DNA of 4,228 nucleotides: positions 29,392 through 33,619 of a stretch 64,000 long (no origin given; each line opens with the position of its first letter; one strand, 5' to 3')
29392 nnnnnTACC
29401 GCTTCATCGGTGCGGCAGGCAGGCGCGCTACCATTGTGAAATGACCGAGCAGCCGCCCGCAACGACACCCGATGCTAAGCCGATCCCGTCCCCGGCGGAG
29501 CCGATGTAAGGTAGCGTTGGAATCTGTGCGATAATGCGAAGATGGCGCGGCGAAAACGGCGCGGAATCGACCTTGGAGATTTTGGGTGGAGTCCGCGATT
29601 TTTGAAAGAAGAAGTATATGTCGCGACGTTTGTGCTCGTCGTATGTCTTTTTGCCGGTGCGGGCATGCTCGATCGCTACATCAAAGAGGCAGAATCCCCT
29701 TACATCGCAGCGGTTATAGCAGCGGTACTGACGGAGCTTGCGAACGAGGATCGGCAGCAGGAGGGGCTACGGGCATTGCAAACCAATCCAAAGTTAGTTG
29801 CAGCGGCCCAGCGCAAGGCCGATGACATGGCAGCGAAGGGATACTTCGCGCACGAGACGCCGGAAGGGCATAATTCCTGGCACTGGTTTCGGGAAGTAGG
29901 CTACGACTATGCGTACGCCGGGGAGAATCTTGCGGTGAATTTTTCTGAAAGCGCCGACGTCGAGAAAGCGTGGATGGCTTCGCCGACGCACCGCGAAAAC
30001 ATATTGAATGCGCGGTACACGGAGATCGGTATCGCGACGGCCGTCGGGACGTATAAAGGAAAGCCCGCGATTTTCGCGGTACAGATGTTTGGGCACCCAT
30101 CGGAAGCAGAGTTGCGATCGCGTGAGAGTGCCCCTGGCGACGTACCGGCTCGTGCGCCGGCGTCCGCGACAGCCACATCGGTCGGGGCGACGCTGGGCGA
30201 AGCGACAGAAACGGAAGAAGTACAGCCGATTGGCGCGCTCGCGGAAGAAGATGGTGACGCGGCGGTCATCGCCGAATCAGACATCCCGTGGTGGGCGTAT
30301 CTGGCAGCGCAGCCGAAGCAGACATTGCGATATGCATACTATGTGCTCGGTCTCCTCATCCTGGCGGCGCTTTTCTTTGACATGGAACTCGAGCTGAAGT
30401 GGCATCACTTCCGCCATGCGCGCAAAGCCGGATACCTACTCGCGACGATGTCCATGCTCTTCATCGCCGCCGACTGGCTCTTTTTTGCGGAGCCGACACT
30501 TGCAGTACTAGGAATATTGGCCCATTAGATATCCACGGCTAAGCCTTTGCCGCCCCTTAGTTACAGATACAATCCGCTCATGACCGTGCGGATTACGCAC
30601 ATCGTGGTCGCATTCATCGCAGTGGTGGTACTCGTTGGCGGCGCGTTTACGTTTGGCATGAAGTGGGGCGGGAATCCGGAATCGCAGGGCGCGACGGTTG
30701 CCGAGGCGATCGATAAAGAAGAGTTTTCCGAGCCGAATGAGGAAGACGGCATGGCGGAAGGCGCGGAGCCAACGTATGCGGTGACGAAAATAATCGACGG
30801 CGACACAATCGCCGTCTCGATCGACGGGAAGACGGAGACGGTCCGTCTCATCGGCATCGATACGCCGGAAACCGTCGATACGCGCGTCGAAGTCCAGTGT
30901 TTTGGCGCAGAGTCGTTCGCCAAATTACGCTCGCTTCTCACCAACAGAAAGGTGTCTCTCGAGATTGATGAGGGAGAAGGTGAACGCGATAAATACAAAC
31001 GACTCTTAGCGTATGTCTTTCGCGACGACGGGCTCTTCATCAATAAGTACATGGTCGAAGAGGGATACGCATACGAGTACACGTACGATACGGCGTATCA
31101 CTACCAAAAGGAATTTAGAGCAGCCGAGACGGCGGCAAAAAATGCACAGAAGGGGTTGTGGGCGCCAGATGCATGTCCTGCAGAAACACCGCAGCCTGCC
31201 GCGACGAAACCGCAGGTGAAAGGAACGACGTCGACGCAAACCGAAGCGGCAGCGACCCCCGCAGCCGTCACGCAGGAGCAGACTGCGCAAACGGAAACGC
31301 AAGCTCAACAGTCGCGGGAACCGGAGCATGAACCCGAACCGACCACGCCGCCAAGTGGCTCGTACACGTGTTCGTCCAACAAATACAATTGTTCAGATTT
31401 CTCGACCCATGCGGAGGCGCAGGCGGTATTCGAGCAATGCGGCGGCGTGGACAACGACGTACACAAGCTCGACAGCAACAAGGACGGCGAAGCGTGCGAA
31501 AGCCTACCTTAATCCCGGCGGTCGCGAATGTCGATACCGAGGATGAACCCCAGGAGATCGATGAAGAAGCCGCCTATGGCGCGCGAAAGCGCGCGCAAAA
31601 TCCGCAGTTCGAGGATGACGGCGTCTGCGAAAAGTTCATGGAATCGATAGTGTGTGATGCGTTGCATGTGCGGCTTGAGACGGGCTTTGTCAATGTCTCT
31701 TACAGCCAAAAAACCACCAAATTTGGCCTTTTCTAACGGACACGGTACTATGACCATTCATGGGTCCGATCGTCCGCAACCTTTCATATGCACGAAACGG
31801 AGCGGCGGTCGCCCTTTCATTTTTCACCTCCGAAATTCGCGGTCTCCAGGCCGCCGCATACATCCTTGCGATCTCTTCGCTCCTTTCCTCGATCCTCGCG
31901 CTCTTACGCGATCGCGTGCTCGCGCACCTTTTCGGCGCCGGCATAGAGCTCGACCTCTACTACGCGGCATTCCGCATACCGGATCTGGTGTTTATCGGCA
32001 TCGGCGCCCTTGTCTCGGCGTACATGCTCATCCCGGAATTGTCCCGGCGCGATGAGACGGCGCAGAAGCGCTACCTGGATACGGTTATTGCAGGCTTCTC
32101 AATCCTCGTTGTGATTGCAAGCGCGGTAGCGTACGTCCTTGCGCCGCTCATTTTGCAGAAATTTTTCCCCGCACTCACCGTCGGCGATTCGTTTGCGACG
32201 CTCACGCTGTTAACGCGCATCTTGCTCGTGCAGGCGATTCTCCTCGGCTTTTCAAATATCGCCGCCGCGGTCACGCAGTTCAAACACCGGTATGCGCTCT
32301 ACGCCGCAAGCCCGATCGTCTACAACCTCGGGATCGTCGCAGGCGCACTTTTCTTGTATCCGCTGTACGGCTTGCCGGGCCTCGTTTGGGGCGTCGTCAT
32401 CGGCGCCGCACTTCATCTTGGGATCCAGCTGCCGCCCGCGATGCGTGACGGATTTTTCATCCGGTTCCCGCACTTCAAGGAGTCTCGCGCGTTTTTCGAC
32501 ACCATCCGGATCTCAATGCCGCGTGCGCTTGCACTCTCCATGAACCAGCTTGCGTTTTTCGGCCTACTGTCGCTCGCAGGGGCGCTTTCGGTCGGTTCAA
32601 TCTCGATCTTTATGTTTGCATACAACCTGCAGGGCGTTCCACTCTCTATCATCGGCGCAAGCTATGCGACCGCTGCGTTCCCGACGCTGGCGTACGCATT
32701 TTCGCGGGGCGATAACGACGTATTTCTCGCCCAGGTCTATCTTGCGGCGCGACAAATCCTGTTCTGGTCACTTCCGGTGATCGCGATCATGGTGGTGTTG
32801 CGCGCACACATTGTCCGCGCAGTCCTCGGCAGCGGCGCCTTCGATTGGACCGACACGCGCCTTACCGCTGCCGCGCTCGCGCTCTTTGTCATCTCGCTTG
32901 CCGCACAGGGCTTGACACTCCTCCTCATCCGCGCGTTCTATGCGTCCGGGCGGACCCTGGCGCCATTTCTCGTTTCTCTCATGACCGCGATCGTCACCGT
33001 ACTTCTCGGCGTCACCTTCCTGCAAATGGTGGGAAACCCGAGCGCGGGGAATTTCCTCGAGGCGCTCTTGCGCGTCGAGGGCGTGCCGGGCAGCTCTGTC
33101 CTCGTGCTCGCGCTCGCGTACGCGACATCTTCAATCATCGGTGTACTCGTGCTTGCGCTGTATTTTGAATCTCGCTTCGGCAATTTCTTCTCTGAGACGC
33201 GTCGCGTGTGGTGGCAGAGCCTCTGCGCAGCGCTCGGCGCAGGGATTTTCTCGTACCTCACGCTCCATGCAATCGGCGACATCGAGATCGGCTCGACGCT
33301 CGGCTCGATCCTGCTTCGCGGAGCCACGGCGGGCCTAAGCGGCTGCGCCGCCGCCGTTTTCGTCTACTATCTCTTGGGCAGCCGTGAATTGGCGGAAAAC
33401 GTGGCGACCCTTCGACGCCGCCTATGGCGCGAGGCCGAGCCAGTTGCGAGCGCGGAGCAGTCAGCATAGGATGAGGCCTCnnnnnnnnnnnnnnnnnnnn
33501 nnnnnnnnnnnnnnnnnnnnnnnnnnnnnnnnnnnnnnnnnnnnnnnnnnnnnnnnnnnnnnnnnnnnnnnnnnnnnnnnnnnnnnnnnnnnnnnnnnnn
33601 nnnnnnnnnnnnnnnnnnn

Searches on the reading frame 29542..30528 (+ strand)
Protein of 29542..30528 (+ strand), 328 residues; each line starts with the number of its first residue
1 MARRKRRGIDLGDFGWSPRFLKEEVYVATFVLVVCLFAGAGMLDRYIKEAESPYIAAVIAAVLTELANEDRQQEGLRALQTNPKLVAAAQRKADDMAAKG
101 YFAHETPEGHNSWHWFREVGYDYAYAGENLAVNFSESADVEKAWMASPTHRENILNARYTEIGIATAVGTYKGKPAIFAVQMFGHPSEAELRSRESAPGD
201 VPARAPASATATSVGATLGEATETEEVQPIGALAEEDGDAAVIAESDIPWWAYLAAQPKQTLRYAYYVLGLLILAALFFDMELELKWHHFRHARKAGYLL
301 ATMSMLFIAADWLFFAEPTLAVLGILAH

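Call 10: search_protein_families(library=pfam, proteins=[window:29542-30528:+], max_evalue=0.01)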
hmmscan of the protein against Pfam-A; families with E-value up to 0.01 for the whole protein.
window:29542-30528:+ (328 aa): 1 family
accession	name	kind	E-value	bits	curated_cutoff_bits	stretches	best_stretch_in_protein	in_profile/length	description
PF00188.32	CAP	-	5.3e-18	66.4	21.1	1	66-183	3-117/117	Cysteine-rich secretory protein family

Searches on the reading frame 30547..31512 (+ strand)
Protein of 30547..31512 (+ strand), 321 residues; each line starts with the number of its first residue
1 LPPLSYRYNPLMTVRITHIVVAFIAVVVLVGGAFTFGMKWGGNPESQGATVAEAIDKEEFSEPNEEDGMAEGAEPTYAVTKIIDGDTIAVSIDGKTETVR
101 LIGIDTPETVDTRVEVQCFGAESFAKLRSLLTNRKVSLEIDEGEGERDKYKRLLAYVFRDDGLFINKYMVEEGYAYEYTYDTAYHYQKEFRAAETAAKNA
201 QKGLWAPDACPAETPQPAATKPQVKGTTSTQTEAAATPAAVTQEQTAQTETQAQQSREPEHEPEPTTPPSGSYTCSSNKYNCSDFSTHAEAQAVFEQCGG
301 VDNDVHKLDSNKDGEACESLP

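Call 10: search_protein_families(library=pfam, proteins=[window:30547-31512:+], max_evalue=0.01)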
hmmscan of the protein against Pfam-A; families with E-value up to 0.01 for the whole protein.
window:30547-31512:+ (321 aa): 2 families
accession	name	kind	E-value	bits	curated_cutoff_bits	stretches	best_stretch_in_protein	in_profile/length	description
PF00565.23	SNase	-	1.1e-23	84.2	21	1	98-206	1-106/107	Staphylococcal nuclease homologue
PF05901.16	Excalibur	-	0.00018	22.2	22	1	280-318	2-36/36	Excalibur calcium-binding domain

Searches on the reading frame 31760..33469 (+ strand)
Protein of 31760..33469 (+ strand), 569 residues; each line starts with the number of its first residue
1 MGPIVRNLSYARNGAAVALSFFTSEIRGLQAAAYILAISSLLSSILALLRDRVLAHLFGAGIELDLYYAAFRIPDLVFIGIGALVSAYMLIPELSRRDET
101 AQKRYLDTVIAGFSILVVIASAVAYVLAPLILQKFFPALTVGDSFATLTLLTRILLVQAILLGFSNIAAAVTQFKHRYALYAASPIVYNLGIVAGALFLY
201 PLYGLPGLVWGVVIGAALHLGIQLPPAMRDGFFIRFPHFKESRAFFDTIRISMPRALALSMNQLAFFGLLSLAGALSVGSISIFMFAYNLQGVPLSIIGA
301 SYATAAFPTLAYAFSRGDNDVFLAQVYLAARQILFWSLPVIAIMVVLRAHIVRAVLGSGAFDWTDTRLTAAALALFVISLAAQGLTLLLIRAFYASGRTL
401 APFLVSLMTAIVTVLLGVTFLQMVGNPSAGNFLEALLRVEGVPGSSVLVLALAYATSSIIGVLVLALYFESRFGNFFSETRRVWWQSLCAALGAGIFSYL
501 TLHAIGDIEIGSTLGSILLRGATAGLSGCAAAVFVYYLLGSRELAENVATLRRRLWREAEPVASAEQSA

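Call 10: search_protein_families(library=pfam, proteins=[window:31760-33469:+], max_evalue=0.01)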
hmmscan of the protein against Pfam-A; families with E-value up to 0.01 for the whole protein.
window:31760-33469:+ (569 aa): 1 family
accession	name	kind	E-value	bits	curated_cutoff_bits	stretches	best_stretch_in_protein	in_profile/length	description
PF03023.19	MurJ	-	7e-53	180.3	27.4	1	54-500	1-432/451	Lipid II flippase MurJ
